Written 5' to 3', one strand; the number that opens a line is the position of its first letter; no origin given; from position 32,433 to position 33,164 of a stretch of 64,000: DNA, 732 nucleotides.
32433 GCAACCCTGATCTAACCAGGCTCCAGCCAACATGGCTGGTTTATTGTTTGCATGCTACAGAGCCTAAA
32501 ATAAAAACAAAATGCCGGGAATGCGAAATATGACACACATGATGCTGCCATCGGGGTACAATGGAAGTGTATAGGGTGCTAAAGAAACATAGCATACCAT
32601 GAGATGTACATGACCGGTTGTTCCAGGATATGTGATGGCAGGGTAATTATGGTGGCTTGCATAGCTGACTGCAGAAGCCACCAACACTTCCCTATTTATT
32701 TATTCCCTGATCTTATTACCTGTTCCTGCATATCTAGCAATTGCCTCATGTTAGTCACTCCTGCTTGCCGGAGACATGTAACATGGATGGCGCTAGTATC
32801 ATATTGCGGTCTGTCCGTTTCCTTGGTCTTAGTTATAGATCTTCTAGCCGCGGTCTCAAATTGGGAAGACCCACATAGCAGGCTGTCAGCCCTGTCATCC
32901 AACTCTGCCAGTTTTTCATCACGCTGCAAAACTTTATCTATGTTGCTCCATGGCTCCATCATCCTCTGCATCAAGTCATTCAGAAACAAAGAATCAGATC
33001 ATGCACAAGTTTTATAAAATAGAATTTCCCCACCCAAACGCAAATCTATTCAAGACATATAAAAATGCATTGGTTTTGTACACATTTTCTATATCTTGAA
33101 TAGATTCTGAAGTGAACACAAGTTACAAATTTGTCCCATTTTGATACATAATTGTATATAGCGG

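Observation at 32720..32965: VAMP-like R-SNARE motif without a detectable transmembrane anchor, 8 kb from the SNAP-25-like exon on the same strand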

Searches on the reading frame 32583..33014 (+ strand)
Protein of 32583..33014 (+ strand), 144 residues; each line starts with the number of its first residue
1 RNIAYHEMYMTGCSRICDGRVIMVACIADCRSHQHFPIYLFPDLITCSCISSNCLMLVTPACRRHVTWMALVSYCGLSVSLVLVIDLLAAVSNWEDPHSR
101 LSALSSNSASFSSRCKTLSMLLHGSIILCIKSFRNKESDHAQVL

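Call 40: find_encoding_contigs(protein=window:32604-33014:+, flank=10000, max_places=6)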
Protein seq(137 aa) (137 aa): no gene with exactly this product is on record in the collection.

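Call 75: search_protein_families(library=pfam, proteins=[window:32583-33014:+], max_evalue=1)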
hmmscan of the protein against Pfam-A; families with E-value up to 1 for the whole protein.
seq(144 aa): 1 family
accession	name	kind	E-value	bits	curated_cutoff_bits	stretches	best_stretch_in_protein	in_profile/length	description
PF05024.20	Gpi1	-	0.2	11.5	22.2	1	50-91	108-149/265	N-acetylglucosaminyl transferase component (Gpi1)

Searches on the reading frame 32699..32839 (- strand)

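Call 75: search_protein_families(library=pfam, proteins=[window:32699-32839:-], max_evalue=1)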
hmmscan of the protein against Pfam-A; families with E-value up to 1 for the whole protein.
seq(47 aa): 1 family
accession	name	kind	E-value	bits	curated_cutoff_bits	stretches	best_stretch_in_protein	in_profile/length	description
PF22291.1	DUF6964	-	0.24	11.6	24.5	1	19-37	12-30/36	Family of unknown function (DUF6964)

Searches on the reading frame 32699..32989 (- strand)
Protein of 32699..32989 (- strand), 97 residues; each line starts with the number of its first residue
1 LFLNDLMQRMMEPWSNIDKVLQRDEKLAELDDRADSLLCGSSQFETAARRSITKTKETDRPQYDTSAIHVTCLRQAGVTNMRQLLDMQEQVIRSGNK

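Call 8: find_homologous_proteins(query=window:32720-32965:-, max_evalue=0.001)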
Query seq(82 aa): no candidate shares three 5-residue words with the query. No homologue found.

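Call 9: search_protein_families(library=pfam, proteins=[window:32720-32965:-], max_evalue=1)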
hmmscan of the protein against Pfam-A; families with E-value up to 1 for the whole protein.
seq(82 aa): 1 family
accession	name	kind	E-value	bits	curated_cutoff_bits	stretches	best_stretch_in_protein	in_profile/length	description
PF00957.27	Synaptobrevin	-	3.6e-08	33.6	26.4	1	7-42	21-56/89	Synaptobrevin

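Call 10: search_solved_structures(query=window:32720-32965:-, max_evalue=1, show_alignments=3)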
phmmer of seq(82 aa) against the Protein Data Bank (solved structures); distinct sequences matched with E-value up to 1: 17.
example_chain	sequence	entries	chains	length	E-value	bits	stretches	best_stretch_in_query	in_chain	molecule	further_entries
1n7s_A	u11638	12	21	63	6.3e-11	45.4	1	8-42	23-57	vesicle-associated membrane protein 2 | Vesicle-associated membrane protein 3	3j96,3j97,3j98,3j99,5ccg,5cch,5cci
1kil_A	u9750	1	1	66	6.8e-11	45.3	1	8-42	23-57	Synaptobrevin SNARE motif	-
2n1t_A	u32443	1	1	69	7.2e-11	45.2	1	8-42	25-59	Vesicle-associated membrane protein 2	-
7udb_C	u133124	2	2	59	1.1e-10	44.6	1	8-41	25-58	Synaptobrevin-2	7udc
3hd7_A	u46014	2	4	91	1.3e-10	44.3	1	8-42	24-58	Vesicle-associated membrane protein 2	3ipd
1sfc_A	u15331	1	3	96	1.5e-10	44.1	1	8-42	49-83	PROTEIN (SYNAPTOBREVIN 2)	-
6ip1_A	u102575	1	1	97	1.6e-10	44.1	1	8-42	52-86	Vesicle-associated membrane protein 2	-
2kog_A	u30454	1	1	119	2.3e-10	43.6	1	8-42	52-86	Vesicle-associated membrane protein 2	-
6mdm_J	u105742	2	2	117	2.3e-10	43.5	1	8-42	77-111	Vesicle-associated membrane protein 2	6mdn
1l4a_A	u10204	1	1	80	2.5e-09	40.3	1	8-42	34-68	SYNAPTOBREVIN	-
5w5c_A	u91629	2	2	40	0.0037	20.7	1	8-25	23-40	Vesicle-associated membrane protein 2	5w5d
3b5n_A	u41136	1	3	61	0.0041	20.6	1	7-42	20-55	Synaptobrevin homolog 1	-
9cru_J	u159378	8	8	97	0.0072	19.8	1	7-42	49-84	Synaptobrevin homolog 1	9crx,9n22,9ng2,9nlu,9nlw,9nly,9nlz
2nps_A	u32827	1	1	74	0.032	17.8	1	7-41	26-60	Vesicle-associated membrane protein 4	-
8hr0_C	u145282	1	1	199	0.32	14.6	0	7-40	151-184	Vesicle-trafficking protein SEC22b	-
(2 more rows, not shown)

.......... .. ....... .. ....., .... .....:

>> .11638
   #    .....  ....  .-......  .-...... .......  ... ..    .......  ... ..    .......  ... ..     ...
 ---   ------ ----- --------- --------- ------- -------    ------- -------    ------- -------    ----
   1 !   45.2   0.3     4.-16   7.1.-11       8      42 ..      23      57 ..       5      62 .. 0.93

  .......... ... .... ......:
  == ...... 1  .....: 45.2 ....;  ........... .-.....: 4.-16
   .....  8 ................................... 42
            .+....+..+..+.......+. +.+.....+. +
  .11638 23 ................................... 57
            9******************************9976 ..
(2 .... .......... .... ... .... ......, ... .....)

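Call 18: find_encoding_contigs(protein=window:32699-32971:-, flank=10000, max_places=6)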
Protein seq(91 aa) (91 aa): no gene with exactly this product is on record in the collection.

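Call 19: find_encoding_contigs(protein=window:32699-32989:-, flank=10000, max_places=6)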
Protein seq(97 aa) (97 aa): no gene with exactly this product is on record in the collection.

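Call 28: find_encoding_contigs(protein=window:32699-32962:-, flank=10000)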
Protein seq(88 aa) (88 aa): no gene with exactly this product is on record in the collection.

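Call 82: list_cluster_members(proteins=[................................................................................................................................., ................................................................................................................, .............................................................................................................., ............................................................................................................, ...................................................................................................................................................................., window:32699-32959:-, window:41022-41381:-])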
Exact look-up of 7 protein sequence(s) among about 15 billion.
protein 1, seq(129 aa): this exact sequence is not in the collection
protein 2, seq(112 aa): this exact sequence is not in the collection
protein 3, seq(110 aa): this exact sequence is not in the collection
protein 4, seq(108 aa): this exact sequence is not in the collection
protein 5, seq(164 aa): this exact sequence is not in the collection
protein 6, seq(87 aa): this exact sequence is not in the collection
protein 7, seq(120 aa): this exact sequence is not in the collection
